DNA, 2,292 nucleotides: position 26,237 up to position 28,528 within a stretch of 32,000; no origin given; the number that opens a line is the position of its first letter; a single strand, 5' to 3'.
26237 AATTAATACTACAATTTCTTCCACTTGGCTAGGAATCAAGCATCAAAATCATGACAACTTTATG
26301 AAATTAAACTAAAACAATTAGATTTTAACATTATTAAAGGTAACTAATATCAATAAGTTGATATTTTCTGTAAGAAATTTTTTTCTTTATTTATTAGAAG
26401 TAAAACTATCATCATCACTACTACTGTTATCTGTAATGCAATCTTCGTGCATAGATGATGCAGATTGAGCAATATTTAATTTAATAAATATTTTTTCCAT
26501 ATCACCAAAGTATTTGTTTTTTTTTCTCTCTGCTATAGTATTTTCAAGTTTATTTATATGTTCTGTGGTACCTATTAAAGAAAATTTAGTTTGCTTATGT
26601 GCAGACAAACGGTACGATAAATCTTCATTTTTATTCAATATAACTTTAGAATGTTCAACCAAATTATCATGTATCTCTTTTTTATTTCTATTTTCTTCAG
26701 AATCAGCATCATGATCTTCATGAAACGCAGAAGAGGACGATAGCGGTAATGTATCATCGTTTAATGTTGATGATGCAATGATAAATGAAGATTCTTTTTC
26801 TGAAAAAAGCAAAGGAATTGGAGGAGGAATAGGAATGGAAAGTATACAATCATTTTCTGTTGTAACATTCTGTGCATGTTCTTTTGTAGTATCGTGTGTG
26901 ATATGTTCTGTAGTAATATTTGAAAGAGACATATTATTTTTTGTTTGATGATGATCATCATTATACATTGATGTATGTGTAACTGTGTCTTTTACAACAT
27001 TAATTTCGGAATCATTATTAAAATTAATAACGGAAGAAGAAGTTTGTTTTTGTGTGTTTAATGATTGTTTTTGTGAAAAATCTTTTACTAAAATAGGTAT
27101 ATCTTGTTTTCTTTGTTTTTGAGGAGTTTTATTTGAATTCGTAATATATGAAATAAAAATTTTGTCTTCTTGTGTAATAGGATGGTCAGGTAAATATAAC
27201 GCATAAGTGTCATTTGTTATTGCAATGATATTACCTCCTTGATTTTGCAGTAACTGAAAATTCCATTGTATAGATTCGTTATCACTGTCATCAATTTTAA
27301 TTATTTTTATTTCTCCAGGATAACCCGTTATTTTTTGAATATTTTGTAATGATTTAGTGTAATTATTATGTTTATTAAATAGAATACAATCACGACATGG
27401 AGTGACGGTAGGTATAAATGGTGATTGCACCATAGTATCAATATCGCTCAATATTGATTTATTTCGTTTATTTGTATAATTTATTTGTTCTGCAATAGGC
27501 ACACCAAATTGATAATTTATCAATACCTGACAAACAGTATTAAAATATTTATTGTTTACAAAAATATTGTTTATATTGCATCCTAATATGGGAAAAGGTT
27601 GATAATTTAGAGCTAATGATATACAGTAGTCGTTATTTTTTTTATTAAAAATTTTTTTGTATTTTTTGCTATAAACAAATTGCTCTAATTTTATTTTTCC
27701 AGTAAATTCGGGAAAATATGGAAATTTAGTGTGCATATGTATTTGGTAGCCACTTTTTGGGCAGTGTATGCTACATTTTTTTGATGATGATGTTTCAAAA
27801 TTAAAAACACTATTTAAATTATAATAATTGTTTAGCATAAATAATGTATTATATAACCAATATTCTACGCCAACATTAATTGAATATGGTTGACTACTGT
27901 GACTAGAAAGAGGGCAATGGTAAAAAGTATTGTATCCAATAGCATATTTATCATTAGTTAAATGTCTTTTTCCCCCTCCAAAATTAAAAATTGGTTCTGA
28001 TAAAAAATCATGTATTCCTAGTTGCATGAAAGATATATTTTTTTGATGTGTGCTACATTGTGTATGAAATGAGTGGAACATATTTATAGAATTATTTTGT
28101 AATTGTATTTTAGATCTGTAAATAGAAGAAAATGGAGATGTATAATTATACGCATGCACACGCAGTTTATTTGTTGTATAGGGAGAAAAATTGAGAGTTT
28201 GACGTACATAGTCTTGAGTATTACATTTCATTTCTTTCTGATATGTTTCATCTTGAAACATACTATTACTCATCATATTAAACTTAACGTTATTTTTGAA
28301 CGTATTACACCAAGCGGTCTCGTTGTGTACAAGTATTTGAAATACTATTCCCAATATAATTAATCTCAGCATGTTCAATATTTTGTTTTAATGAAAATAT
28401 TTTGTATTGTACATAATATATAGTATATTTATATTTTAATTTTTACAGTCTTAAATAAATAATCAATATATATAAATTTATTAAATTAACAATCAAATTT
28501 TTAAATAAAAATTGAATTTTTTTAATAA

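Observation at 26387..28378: Intimin/invasin-type inverse autotransporter retained in a reduced genome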

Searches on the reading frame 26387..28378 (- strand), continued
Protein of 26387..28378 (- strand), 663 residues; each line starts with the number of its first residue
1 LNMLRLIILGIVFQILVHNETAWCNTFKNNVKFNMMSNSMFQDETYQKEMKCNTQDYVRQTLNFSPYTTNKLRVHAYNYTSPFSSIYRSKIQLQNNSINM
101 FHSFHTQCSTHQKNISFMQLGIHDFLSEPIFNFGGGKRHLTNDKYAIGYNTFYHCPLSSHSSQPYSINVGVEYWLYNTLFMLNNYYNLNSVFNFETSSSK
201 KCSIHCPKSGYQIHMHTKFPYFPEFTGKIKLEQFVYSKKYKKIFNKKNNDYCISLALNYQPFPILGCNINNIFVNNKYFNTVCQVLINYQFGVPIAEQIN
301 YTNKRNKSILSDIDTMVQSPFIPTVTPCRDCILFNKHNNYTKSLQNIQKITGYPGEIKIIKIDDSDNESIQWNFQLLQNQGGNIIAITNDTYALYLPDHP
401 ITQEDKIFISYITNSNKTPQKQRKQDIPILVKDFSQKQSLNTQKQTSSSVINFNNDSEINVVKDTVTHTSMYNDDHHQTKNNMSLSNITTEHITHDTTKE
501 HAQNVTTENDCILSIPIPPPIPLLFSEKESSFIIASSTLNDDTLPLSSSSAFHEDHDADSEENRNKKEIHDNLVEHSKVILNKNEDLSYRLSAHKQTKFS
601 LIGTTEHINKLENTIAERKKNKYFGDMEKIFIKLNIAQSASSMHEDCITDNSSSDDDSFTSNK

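Call 54: predict_structure(alignment_id=A6)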
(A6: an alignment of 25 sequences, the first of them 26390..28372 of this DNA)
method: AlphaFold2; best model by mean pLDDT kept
length: 661 residues; sequences in the alignment: 25
mean_pLDDT: 55.3   pTM: 0.39
mean pLDDT of the five models: 55.3, 50.9, 50.7, 50.4, 38.6
residues with pLDDT >= 90: 27; 70-90: 208; 50-70: 122; < 50: 304
segments of 3 or more residues with pLDDT < 50: 15-82, 193-200, 301-304, 324-345, 416-418, 433-584, 596-601, 631-661
pLDDT, mean of each block of 10 residues (from residue 1): 59 52 36 30 25 26 31 37 65 76 75 87 77 88 88 77 87 88 79 44 76 82 85 73 64 84 80 80 69 61 55 71 44 28 56 81 62 85 79 84 77 55 80 41 25 25 24 26 28 28 32 36 30 27 27 27 27 30 50 50 67 61 51 39 32 34 37
secondary structure, 60 per line:
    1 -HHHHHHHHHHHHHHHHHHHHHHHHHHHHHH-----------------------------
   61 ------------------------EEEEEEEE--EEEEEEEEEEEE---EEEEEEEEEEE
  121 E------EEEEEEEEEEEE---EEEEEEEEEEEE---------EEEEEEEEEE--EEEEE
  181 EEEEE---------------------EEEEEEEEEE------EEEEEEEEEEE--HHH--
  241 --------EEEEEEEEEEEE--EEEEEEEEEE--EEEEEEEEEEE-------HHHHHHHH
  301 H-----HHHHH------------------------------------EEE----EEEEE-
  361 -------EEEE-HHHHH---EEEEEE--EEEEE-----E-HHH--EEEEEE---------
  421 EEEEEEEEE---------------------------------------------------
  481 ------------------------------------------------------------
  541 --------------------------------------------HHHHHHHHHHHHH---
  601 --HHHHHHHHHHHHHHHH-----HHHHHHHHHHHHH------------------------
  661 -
elements in order (helices of 4 or more, strands of 3 or more residues): H2-31 E85-92 E95-106 E110-121 E128-139 E143-154 E164-173 E176-185 E207-216 E223-233 E249-260 E263-272 E275-285 H293-301 H307-311 E348-350 E355-359 E368-371 H373-377 E381-386 E389-393 E406-411 E421-429 H585-597 H603-618 H624-636

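Call 60: fold_search(model_id=the predicted structure, library=pdb)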
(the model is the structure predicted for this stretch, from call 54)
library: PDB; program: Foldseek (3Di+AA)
matches with E <= 10: 1023; with E <= 0.001: 3
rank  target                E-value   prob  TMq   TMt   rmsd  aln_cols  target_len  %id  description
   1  4e1t                  2.9e-11  1.00  0.25  0.61   6.9       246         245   23  X-ray crystal structure of the transmembrane beta-domain from invasin from Yersinia pseudotuberculosis (released 2012-06-13)
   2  4e1s                  1.2e-09  1.00  0.25  0.59   7.5       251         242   18  X-ray crystal structure of the transmembrane beta-domain from intimin from EHEC strain O157:H7 (released 2012-06-13)
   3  5g26                  1.4e-09  1.00  0.25  0.59   6.7       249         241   19  Unveiling the Mechanism Behind the in-meso Crystallization of Membrane Proteins (released 2017-02-15)
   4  7vcf_F                1.4e-03  1.00  0.19  0.29  16.9       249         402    7  Cryo-EM structure of Chlamydomonas TOC-TIC supercomplex (released 2022-11-30)
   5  9fy9_D                1.7e-03  0.99  0.15  0.15  15.6       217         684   12  Cryo-EM structure of the type 1 chaperone-usher pilus FimD-tip complex (FimDHGFC) - Conformer 1 (released 2025-06-04)
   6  3syb                  2.2e-03  1.00  0.18  0.26  14.1       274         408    9  Crystal structure of Pseudomonas aeruginosa OccD3 (OpdP) (released 2012-02-08)
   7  8us1                  2.8e-03  0.98  0.17  0.20  10.7       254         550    5  P21 Crystal structure of TamA from Pseudomonas aeruginosa at 2.6 Ang (released 2024-06-26)
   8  7amk_B                3.3e-03  0.47  0.10  0.13  26.5       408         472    8  Zebrafish RET Cadherin Like Domains 1 to 4. (released 2021-02-03)
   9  7btw_A                3.9e-03  0.97  0.16  0.26  12.3       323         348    8  The mitochondrial SAM complex from S.cere (released 2021-01-20)
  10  4fqe                  5.2e-03  1.00  0.17  0.52   9.0       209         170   10  KdgM porin (released 2013-06-26)
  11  3rfz_E                5.4e-03  0.97  0.15  0.14  15.3       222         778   13  Crystal structure of the FimD usher bound to its cognate FimC:FimH substrate (released 2011-06-01)
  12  4fso_B                5.7e-03  0.99  0.18  0.32  14.2       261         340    5  Crystal Structure of Pseudomonas aeruginosa OccK10 (OpdN) (released 2013-07-24)
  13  7pge                  7.1e-03  0.99  0.17  0.44   8.9       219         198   10  copper transporter PcoB (released 2022-07-06)
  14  9fxs_D                7.1e-03  0.98  0.16  0.16  13.4       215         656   12  Cryo-EM structure of the type 1 pilus complex including pilus rod and FimI-bound assembly platform after incorporation (released 2025-06-04)
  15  3sy9_B                7.5e-03  0.99  0.18  0.29  13.8       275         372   10  Crystal structure of Pseudomonas aeruginosa OccD2 (OpdC) (released 2012-02-08)
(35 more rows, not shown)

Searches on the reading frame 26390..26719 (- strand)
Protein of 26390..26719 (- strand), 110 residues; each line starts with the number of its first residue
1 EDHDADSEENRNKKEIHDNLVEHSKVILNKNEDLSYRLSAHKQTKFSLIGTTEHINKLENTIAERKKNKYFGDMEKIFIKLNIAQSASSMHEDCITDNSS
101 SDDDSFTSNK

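Call 38: search_protein_representatives(alignment_id=A3)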
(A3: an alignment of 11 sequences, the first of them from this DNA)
Query: 11 sequences, 86 profile positions. Proteins with E-value up to 0.001 (for the whole library): 16; up to 1e-10: 15; up to 1e-30: 1. The best 16 are listed.
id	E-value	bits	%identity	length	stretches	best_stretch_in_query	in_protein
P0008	4.6e-41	154.6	-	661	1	1-85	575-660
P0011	2.0e-29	117.3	-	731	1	1-81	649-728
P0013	7.6e-24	99.5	-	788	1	8-84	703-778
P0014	2.8e-23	97.6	-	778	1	10-84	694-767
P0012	4.3e-22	93.9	-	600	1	2-80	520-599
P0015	2.0e-21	91.7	-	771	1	8-78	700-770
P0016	1.2e-19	86.0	-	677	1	2-84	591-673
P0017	2.7e-18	81.7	-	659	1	8-83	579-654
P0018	2.9e-18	81.6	-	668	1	6-82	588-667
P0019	1.0e-17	79.8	-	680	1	3-78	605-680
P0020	2.8e-17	78.4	-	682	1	4-83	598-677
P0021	6.0e-16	74.2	-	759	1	15-79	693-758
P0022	3.2e-15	71.8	-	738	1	7-84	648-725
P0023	1.2e-14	70.0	-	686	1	11-83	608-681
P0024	4.1e-13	65.1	-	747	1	9-80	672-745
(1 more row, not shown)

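Call 46: search_protein_families(library=pfam, alignment_id=A7, max_evalue=10)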
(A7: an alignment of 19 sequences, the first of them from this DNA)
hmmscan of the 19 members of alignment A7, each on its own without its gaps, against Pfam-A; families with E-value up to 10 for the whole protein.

A. member 1, seq(110 aa): 1 family
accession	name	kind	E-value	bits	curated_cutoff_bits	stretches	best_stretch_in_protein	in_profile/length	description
PF01927.22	Mut7-C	-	0.058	13.9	23.3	1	4-99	22-98/146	Mut7-C RNAse domain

B. families by the number of members that match (of 19 scanned): 11 families
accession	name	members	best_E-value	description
PF17310.7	DUF5357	1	0.0013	Family of unknown function (DUF5357)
PF03097.24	BRO1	1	0.016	BRO1-like domain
PF20806.3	Integrin_A_Ig_3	1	0.016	Integrin alpha Ig-like domain 3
PF20921.3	DUF1846_C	1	0.017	Domain of unknown function DUF1846, C-terminal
PF08974.15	DUF1877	1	0.036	Domain of unknown function (DUF1877)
PF14579.12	HHH_6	1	0.05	Helix-hairpin-helix motif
PF01927.22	Mut7-C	1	0.058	Mut7-C RNAse domain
PF14601.11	TFX_C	1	0.14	DNA_binding protein, TFX, C-term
PF09124.16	Endonuc-dimeris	1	0.29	T4 recombination endonuclease VII, dimerisation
PF25399.1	DeaD_dimer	1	0.4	RNA helicase DeaD dimerization domain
PF25600.1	TRIM_CC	1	1.5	TRIM protein coiled-coil region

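Call 47: search_solved_structures(query=A7, max_evalue=10, show_alignments=4)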
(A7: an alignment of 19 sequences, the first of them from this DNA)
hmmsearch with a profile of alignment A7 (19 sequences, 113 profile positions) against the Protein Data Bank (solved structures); distinct sequences matched with E-value up to 10: 4.
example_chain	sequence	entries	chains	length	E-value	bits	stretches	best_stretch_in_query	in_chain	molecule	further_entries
6rd4_P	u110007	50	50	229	0.33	14.2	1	39-74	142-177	Mitochondrial ATP synthase subunit OSCP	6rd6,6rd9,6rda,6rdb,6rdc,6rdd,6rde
5jjd_B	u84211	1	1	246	0.72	13.1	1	47-69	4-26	Collagen type IV alpha-3-binding protein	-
2e3m_A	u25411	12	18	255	1.8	11.8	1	49-69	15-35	Lipid-transfer protein CERT | Goodpasture antigen binding protein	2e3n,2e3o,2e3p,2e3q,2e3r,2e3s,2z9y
2z9z_A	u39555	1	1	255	1.8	11.8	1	49-69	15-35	Lipid-transfer protein CERT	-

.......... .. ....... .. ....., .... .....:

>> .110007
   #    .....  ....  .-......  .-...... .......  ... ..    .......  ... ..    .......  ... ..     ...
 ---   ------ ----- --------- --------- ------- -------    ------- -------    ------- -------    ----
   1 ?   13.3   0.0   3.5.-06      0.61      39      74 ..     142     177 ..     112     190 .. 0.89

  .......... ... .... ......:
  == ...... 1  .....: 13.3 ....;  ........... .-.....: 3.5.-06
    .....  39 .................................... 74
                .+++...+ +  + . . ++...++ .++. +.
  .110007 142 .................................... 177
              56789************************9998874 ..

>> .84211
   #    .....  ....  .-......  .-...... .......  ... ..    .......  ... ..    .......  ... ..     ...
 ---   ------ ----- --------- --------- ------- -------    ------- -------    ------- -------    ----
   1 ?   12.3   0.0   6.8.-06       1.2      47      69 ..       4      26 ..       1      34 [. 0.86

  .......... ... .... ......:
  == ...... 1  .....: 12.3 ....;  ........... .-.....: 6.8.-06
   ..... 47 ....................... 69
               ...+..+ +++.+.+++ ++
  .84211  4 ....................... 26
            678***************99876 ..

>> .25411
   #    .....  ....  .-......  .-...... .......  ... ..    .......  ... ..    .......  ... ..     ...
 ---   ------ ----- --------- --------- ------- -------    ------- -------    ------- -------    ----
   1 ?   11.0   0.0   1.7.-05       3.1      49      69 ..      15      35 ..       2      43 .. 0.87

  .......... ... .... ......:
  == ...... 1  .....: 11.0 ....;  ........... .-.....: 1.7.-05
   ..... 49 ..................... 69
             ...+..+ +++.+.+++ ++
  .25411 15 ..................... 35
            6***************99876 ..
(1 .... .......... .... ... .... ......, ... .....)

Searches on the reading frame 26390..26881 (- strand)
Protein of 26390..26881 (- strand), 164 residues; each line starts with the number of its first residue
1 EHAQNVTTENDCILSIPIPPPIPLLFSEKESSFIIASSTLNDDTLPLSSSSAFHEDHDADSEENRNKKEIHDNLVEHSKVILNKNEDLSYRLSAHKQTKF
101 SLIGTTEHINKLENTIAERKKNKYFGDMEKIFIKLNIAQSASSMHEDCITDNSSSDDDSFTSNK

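Call 13: search_solved_structures(query=A2, max_evalue=10, show_alignments=5)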
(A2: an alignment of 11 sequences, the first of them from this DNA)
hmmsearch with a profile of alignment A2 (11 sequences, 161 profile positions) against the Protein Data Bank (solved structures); distinct sequences matched with E-value up to 10: 2.
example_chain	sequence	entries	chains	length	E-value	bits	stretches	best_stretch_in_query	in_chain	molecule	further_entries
1oxz_A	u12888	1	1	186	0.016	18.3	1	9-79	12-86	ADP-ribosylation factor binding protein GGA1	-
8z6d_A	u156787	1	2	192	1.6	11.9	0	34-103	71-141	TetR/AcrR family transcriptional regulator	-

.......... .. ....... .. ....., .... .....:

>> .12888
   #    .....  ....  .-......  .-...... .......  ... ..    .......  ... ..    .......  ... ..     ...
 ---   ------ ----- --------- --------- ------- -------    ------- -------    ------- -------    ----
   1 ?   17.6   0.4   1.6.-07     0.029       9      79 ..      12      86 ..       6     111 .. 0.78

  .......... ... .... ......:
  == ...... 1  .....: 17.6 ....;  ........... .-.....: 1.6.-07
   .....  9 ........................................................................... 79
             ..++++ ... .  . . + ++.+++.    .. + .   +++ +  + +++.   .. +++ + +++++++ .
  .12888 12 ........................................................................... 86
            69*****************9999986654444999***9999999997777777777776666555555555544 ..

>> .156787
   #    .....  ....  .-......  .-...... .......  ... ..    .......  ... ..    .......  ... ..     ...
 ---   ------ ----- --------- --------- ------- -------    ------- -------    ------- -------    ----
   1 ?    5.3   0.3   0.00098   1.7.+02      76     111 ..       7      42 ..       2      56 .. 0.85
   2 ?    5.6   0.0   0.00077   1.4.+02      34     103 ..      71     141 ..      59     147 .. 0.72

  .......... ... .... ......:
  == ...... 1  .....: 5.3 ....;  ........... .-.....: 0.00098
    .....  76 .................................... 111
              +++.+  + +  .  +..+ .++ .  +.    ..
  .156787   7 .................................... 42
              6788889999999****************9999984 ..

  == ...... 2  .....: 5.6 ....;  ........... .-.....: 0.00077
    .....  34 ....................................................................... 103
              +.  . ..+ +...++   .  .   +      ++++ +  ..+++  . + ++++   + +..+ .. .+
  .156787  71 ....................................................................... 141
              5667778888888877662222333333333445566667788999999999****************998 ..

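Call 14: search_protein_families(library=pfam, alignment_id=A2, max_evalue=10)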
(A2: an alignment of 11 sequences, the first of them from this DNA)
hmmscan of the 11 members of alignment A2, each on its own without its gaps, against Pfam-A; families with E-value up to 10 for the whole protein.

A. member 1, seq(164 aa): 2 families
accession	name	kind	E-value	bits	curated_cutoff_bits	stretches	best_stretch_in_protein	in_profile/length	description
PF12790.13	T6SS-SciN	-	0.13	12.5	27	1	47-100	31-83/120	Type VI secretion lipoprotein, VasD, EvfM, TssJ, VC_A0113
PF01927.22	Mut7-C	-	0.19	12.2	23.3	1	58-153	22-98/146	Mut7-C RNAse domain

B. families by the number of members that match (of 11 scanned): 8 families
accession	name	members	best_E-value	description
PF05242.16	GLYCAM-1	1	0.014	Glycosylation-dependent cell adhesion molecule 1 (GlyCAM-1)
PF12312.13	NeA_P2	1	0.033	Nepovirus subgroup A polyprotein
PF20921.3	DUF1846_C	1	0.036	Domain of unknown function DUF1846, C-terminal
PF12790.13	T6SS-SciN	1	0.13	Type VI secretion lipoprotein, VasD, EvfM, TssJ, VC_A0113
PF01927.22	Mut7-C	1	0.19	Mut7-C RNAse domain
PF22812.1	CR_prot_dom_plant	1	0.19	Plant cysteine-rich protein domain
PF14978.11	MRP-63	1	0.25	Mitochondrial ribosome protein 63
PF16101.10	PRIMA1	1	0.71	Proline-rich membrane anchor 1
